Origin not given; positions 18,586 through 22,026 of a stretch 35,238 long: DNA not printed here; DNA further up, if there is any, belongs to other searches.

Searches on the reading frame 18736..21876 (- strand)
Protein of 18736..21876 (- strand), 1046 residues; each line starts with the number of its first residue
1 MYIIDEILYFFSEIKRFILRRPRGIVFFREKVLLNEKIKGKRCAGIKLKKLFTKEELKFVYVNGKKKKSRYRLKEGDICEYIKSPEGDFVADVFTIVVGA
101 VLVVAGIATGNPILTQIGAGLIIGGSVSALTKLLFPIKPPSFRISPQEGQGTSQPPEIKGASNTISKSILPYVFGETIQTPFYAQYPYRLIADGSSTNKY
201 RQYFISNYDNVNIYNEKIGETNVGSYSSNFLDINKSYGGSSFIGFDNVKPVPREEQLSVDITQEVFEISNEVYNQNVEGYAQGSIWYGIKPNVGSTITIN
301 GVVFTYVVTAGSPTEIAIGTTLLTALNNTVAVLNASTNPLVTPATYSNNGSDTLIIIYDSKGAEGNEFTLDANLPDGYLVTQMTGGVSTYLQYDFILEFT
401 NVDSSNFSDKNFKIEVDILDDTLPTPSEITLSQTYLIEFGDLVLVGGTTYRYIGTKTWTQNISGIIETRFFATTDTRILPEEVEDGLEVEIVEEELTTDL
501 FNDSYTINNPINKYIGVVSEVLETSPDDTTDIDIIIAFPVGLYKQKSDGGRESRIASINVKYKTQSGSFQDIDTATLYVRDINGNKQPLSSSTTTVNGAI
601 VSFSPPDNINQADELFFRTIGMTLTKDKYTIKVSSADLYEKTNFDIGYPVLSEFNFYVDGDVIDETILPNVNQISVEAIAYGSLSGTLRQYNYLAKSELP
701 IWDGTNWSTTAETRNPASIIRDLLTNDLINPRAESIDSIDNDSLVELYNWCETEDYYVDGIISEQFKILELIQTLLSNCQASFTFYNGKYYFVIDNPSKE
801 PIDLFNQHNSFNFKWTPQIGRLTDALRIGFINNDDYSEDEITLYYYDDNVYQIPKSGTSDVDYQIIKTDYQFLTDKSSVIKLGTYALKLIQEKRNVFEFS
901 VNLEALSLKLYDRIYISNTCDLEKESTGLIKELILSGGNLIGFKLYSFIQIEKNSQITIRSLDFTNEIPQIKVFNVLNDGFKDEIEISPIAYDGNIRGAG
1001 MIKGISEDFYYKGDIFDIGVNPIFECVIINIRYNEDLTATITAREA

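Call 38: search_protein_families(library=phrogs, proteins=[window:18736-21876:-], max_evalue=0.00001)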
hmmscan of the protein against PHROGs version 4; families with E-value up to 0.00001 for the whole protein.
window:18736-21876:- (1046 aa): 1 family
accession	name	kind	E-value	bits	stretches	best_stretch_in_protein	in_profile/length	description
phrog_31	-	tail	1e-19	70.9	1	690-917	516-741/1565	central tail fiber J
